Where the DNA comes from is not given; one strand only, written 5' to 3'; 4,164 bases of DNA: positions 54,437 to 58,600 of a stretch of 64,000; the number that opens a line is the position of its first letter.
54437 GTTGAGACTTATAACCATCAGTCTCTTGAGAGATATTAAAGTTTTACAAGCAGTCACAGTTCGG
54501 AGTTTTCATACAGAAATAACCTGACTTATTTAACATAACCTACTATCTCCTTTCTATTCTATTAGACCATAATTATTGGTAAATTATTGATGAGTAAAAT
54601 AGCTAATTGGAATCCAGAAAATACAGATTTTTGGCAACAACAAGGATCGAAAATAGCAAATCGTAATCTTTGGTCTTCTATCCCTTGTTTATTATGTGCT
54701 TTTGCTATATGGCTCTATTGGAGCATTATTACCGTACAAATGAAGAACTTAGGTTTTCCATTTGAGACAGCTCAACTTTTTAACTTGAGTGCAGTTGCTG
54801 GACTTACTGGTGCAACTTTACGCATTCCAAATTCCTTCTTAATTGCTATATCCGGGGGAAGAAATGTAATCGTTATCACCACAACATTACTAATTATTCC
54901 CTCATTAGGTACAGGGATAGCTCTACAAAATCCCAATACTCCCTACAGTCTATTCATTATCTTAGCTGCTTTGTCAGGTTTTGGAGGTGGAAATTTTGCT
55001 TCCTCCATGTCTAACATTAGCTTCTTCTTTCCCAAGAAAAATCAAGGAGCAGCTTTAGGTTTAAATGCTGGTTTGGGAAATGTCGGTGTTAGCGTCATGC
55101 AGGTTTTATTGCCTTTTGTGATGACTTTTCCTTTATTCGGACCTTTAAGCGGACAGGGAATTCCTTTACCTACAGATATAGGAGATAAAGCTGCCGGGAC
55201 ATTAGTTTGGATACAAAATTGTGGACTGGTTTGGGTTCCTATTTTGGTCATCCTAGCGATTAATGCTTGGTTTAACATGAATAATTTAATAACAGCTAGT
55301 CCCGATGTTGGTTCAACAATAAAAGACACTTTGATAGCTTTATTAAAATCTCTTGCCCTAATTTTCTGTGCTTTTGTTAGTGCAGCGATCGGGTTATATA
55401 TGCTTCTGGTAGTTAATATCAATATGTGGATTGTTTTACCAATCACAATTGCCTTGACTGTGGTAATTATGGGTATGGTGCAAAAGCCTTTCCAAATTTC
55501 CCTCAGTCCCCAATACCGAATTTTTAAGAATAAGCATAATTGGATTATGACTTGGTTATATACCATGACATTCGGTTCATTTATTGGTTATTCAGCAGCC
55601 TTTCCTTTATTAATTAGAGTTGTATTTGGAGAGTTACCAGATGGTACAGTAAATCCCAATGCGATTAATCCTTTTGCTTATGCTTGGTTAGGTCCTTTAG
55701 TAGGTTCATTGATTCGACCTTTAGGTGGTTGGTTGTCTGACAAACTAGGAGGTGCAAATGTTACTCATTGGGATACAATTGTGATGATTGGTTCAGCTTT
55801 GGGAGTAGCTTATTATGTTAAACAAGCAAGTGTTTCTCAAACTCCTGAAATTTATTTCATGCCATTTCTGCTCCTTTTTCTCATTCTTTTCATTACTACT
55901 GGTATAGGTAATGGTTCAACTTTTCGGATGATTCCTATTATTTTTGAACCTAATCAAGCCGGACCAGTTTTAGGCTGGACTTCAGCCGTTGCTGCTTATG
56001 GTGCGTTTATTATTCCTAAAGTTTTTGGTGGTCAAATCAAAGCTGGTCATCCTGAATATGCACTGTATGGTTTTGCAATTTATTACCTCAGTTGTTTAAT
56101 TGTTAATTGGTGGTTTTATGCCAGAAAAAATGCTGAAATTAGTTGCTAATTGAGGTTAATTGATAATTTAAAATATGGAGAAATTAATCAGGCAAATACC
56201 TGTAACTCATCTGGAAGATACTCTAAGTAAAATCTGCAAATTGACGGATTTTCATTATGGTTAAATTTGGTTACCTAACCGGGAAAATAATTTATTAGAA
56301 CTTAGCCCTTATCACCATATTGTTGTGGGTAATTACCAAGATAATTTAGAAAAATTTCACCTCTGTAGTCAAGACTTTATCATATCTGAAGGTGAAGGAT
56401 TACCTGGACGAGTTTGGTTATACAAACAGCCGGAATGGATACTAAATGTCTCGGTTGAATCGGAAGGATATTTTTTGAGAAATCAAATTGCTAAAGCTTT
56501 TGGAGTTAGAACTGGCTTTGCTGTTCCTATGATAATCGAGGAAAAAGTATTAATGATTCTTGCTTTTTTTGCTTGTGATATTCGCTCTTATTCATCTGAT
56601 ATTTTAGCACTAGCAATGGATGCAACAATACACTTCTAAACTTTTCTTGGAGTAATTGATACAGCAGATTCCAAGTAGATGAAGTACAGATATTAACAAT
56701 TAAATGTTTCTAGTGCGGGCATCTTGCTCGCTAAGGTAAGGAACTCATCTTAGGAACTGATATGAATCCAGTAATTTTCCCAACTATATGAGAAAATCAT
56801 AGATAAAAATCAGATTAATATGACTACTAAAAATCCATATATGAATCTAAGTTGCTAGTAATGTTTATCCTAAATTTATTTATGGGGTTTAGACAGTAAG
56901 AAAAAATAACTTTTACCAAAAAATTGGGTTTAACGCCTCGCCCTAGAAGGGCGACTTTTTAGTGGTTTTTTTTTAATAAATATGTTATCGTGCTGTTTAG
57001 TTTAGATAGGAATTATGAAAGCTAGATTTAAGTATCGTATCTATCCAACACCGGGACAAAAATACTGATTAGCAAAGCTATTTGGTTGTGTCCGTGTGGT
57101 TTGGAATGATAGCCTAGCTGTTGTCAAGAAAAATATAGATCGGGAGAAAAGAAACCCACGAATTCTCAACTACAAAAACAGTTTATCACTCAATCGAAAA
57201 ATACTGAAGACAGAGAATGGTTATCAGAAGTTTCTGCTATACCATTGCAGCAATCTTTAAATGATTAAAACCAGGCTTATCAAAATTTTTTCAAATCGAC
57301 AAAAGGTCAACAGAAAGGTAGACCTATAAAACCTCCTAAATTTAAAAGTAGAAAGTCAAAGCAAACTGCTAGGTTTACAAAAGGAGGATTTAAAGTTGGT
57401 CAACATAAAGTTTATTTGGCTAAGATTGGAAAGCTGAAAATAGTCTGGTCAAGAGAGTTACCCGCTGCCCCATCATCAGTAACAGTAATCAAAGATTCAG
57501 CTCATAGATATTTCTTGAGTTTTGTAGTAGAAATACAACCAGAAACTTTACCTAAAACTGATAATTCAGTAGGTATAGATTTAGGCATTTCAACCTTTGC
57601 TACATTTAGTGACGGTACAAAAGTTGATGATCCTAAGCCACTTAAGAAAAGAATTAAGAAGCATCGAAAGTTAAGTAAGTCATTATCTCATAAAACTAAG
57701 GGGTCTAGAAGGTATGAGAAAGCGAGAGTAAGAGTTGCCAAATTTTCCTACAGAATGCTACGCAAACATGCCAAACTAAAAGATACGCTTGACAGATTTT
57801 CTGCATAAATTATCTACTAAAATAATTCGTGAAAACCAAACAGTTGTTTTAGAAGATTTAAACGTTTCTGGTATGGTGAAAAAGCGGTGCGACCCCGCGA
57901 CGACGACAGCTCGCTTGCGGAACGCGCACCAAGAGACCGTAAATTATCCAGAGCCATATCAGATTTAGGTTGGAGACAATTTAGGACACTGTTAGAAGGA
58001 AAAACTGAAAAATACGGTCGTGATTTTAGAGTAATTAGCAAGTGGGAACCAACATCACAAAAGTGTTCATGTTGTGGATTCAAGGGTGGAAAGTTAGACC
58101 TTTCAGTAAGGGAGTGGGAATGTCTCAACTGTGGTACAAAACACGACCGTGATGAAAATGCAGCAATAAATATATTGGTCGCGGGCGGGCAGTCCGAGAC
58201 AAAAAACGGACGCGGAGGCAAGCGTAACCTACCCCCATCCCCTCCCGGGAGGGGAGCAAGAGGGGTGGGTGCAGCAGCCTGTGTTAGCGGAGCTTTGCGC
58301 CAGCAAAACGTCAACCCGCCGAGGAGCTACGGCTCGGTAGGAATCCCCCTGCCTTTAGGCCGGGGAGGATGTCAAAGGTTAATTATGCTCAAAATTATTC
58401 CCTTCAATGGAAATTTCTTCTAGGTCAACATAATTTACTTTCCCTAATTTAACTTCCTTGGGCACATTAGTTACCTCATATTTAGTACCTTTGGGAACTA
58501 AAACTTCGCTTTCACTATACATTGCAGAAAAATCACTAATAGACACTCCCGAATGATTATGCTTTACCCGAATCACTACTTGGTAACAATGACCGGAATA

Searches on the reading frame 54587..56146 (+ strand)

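Call 17: search_protein_families(library=pfam, proteins=[window:54587-56146:+], max_evalue=0.01)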
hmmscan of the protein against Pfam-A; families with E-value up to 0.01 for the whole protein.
window:54587-56146:+ (520 aa): 1 family
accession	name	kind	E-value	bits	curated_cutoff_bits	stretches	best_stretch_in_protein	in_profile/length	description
PF07690.21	MFS_1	-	2.1e-10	40.5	33.4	1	36-477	7-347/347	Major Facilitator Superfamily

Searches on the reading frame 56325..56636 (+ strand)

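Call 17: search_protein_families(library=pfam, proteins=[window:56325-56636:+], max_evalue=0.01)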
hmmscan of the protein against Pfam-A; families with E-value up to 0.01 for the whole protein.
window:56325-56636:+ (104 aa): 3 families
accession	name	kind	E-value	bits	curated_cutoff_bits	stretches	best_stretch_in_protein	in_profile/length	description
PF14215.12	bHLH-MYC_N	-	5.7e-07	30.4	30.2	1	7-69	92-154/181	bHLH-MYC and R2R3-MYB transcription factors N-terminal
PF13185.12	GAF_2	-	2.9e-05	24.7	28.6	1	15-96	47-123/136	GAF domain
PF22922.2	GAF_NLP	-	0.0075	16.3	24.1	0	7-82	68-145/175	NLP protein GAF domain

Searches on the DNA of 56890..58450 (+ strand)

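Call 47: search_rna_families(source=window, start=58100, end=58450, threshold=evalue, max_evalue=1, show_alignments=1)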
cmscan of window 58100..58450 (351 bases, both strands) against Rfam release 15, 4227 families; matches with E-value up to 1: 2.
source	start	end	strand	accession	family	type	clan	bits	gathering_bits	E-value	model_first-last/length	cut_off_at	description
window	58190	58388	+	RF00062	HgcC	Gene;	-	32.3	50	6.6e-06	1-130/130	no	HgcC family RNA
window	58227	58273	+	RF02795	Pab91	Gene; snRNA; snoRNA; HACA-box;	-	22.1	71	0.07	1-57/57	no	Pab91 RNA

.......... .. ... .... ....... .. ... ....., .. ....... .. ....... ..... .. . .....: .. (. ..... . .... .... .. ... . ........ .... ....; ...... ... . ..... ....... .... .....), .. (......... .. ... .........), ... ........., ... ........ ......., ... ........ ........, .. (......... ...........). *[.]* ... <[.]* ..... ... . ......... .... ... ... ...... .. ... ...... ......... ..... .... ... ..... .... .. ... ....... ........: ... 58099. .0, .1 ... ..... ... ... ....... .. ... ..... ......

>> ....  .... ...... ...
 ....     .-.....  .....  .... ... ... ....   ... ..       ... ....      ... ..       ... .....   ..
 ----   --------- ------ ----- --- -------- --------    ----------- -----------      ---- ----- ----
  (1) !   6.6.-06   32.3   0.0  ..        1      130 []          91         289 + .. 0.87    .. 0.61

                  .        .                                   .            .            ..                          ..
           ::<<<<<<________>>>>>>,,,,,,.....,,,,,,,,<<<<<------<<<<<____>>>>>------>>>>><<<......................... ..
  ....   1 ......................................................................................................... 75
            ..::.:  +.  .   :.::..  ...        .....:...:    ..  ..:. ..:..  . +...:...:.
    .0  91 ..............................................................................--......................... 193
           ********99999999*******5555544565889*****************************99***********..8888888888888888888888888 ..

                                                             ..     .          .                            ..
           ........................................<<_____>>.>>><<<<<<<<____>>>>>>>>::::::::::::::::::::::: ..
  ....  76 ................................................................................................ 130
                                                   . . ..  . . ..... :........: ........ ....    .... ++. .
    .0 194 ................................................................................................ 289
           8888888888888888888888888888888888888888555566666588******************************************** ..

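Call 49: search_dna_similar(query=window:56890-58400:+, collection=plasmids, mode=distant, max_rows=8)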
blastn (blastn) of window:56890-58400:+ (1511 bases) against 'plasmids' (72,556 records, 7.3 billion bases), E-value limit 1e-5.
Records with a match: 19; places in all: 19; records where one place covers at least 80% of the query: 0.
Best place of each record, by identity: 95-99% 1; 90-95% 5; 80-90% 8; 60-80% 5.
By first word of the organism name: Clostridium 5; Xylella 5; Trichormus 2; Planktothrix 1; Chroococcidiopsis 1; Nostoc 1; Oscillatoria 1; Clostridioides 1; Mycoplasmatota 1; Streptomyces 1.
By predicted mobility (MOB-suite, as given by PLSDB): non-mobilizable 9; conjugative 8; mobilizable 2.
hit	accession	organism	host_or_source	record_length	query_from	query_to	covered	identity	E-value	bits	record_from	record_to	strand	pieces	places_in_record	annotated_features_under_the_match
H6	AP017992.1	Planktothrix agardhii NIES-204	-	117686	192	1328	57%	66.2%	5e-19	207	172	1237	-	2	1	putative transposase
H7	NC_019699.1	Chroococcidiopsis thermalis PCC 7203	-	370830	299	994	29%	69.3%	3e-15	169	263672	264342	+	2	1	RNA-guided endonuclease TnpB family protein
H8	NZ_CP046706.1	Nostoc sp. ATCC 53789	-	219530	296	643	23%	64.9%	1e-8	70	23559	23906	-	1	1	RNA-guided endonuclease TnpB family protein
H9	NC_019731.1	Oscillatoria nigro-viridis PCC 7112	-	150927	905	998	6%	75.5%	1e-7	67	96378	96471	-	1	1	RNA-guided endonuclease TnpB family protein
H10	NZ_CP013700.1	Clostridium sporogenes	Microbial isolate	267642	905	976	5%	84.7%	6e-12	82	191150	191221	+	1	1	tnpB: IS200/IS605 family element RNA-guided endonuclease TnpB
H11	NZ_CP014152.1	Clostridium botulinum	Microbial isolate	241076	905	976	5%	84.7%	6e-12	82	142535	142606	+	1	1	none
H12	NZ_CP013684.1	Clostridium botulinum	Microbial isolate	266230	905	976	5%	84.7%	6e-12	82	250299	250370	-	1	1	tnpB: IS200/IS605 family element RNA-guided endonuclease TnpB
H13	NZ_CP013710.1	Clostridium botulinum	Microbial isolate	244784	905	976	5%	84.7%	6e-12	82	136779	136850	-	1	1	none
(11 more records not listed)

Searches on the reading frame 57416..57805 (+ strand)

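Call 17: search_protein_families(library=pfam, proteins=[window:57416-57805:+], max_evalue=0.01)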
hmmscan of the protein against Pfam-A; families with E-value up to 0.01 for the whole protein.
window:57416-57805:+ (130 aa): 1 family
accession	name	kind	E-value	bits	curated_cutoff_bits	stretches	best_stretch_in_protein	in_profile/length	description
PF01385.25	OrfB_IS605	-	8.9e-17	61.9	30.5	1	35-114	1-84/120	Probable transposase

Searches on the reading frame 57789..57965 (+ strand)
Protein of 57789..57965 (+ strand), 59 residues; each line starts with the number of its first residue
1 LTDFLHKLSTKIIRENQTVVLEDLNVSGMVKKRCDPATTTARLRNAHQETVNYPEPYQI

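Call 17: search_protein_families(library=pfam, proteins=[window:57789-57965:+], max_evalue=0.01)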
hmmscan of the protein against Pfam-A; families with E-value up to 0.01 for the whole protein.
window:57789-57965:+ (59 aa): 1 family
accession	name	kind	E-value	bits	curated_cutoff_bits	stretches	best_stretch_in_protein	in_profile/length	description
PF01385.25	OrfB_IS605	-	2.4e-07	31.4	30.5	1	1-32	88-119/120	Probable transposase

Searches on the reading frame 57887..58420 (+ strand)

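Call 17: search_protein_families(library=pfam, proteins=[window:57887-58420:+], max_evalue=0.01)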
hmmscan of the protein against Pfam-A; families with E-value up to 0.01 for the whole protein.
window:57887-58420:+ (178 aa): 2 families
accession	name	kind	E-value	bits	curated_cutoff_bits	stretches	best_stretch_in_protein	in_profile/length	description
PF07282.18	Cas12f1-like_TNB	-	9.5e-23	80.6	26.3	1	29-96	1-60/60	Cas12f1-like, TNB domain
PF05715.19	zf-piccolo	-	0.0088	16.8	30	0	57-85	29-57/60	Piccolo Zn-finger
